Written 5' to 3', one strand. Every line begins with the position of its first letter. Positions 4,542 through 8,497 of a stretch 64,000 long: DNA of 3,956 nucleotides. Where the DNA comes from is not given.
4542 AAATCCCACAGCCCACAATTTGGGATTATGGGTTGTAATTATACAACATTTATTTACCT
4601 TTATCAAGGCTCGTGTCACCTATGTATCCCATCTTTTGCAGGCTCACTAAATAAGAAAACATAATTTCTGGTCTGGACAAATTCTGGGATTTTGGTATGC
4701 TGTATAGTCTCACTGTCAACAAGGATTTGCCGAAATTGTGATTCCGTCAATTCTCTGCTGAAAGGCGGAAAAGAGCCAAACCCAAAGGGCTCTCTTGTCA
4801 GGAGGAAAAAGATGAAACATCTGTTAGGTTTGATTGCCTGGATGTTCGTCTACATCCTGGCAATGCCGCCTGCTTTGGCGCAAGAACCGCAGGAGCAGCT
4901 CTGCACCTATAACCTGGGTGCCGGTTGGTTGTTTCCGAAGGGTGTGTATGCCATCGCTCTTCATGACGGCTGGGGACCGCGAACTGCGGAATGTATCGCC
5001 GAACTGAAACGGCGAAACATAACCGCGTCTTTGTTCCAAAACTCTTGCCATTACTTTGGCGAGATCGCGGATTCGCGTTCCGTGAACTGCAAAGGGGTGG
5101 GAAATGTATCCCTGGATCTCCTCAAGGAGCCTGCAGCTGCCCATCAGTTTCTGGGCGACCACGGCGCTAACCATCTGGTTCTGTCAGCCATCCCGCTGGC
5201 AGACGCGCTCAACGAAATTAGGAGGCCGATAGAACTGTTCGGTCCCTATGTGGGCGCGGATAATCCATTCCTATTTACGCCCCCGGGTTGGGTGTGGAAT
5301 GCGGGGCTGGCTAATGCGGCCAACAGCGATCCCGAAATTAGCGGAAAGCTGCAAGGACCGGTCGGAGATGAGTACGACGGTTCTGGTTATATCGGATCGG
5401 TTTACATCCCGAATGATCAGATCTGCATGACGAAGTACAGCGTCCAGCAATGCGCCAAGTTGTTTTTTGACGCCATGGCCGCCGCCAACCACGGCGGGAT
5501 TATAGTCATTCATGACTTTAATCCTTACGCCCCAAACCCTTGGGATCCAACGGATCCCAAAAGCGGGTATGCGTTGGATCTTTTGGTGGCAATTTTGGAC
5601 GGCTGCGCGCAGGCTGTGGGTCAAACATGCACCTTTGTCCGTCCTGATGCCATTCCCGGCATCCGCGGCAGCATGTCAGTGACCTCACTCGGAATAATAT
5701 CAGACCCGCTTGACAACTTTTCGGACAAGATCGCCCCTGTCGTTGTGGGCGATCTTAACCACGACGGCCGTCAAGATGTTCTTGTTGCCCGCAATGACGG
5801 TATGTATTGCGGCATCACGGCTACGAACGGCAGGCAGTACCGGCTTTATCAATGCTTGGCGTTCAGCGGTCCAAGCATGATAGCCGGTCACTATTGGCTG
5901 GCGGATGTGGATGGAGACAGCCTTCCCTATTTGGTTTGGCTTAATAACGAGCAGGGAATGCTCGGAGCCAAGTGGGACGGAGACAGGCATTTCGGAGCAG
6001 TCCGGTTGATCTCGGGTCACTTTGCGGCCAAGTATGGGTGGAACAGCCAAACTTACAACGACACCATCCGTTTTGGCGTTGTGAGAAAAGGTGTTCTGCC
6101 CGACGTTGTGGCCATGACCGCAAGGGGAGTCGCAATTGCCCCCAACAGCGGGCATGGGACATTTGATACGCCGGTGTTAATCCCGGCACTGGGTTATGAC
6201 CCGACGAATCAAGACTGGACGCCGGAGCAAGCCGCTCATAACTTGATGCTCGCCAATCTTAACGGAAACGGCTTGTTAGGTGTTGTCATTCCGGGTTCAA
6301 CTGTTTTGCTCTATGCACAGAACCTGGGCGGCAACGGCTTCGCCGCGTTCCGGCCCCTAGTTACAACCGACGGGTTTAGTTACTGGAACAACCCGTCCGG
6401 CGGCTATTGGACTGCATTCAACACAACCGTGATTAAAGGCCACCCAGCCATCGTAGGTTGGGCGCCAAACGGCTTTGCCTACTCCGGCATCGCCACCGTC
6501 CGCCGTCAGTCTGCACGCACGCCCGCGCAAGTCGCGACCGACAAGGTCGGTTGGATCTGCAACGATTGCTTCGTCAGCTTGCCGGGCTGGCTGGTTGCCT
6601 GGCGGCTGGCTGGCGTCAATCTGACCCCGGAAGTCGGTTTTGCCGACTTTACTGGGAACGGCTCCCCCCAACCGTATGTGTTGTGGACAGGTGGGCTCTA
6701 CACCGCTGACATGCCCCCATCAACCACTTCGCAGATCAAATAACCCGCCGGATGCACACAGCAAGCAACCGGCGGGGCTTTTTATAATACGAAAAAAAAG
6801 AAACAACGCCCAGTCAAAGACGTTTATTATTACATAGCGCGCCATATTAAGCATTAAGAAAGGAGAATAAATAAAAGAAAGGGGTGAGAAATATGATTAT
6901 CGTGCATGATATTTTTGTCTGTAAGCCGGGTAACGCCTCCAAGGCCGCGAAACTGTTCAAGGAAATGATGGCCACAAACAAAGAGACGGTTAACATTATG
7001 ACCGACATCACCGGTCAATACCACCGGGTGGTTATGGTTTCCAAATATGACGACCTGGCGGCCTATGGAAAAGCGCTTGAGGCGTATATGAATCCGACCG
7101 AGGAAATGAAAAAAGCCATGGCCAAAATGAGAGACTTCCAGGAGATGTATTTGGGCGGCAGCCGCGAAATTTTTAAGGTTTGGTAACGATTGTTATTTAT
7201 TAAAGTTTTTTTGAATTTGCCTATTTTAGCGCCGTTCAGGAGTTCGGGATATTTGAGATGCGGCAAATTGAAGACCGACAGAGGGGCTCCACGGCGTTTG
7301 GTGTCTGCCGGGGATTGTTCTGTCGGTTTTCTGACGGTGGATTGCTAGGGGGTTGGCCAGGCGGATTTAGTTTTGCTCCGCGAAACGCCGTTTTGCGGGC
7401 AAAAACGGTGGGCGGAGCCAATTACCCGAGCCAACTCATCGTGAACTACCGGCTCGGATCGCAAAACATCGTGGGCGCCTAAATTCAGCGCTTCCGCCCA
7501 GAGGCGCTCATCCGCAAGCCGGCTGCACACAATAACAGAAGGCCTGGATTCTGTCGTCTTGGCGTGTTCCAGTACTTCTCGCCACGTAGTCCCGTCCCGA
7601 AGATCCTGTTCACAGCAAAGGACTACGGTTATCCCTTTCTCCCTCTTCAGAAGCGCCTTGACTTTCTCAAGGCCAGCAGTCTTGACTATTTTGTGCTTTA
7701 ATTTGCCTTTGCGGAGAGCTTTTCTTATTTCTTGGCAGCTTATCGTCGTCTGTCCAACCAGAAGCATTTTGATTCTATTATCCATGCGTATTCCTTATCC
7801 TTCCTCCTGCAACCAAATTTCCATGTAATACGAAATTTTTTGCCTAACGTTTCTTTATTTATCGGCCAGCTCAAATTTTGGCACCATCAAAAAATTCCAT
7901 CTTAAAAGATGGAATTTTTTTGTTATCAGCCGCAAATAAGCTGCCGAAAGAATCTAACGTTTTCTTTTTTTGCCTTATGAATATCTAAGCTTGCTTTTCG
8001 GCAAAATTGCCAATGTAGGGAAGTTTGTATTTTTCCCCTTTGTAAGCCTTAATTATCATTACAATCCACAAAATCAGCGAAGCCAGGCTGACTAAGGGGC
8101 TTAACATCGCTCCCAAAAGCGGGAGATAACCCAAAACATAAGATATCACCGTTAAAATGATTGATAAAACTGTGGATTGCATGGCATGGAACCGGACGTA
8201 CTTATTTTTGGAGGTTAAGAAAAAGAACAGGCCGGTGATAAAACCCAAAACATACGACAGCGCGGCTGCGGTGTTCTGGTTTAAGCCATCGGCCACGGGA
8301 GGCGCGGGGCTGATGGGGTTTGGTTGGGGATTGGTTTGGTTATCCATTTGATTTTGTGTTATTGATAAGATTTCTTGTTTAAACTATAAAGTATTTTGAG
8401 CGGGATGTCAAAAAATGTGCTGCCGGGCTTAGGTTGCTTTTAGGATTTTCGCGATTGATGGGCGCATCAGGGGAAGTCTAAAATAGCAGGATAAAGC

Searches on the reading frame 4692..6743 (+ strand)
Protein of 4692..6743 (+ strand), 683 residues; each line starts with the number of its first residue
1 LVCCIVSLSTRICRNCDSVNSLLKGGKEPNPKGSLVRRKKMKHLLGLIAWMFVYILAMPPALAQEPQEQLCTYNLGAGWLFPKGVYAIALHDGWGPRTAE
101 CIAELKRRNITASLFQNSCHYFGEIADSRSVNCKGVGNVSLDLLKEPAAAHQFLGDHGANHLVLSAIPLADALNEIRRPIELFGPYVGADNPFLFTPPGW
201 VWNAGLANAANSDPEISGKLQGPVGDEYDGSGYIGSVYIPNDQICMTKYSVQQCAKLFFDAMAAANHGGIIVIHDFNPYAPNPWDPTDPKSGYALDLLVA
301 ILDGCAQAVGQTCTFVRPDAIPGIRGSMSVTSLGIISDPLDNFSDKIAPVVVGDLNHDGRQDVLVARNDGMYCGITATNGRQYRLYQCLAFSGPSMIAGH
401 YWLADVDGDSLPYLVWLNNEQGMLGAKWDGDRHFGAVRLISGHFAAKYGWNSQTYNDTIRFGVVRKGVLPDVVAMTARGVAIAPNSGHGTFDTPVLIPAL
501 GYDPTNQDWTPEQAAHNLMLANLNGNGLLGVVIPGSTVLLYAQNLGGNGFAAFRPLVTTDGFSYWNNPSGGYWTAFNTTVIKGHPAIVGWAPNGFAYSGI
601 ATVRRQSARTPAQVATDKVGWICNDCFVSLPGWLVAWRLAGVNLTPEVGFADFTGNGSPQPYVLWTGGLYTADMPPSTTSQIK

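Call 7: search_protein_families(library=pfam, proteins=[window:4692-6743:+], max_evalue=0.01)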
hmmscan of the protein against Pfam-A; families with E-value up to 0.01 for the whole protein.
window:4692-6743:+ (683 aa): 3 families
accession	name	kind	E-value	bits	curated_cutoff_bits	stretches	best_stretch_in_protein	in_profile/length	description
PF13517.12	FG-GAP_3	-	2.2e-06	28.6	26.9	0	344-365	40-61/61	FG-GAP-like repeat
PF01839.29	FG-GAP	-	0.0027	18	22.1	1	350-370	5-25/37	FG-GAP repeat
PF01522.26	Polysacc_deac_1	-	0.0035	17.7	23.1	1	83-212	6-118/124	Polysaccharide deacetylase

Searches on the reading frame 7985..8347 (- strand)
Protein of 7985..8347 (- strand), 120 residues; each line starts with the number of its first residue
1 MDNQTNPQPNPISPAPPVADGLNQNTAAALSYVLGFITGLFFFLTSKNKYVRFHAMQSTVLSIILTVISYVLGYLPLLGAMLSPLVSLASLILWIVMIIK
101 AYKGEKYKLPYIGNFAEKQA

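Call 32: find_encoding_contigs(protein=window:7985-8347:-, flank=10000, max_places=3)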
Protein window:7985-8347:- (120 aa): 1 contig read that carries it; 1 place shown.
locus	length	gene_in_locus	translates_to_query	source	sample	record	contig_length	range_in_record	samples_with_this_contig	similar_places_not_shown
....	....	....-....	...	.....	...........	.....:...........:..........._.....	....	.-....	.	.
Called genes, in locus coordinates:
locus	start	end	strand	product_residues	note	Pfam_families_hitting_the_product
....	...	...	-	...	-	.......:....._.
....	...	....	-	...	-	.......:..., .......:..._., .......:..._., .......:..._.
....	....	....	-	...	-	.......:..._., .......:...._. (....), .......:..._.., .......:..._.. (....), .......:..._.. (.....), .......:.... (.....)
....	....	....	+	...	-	-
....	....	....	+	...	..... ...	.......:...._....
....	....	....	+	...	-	-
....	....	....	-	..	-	-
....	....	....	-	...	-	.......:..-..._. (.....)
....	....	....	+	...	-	?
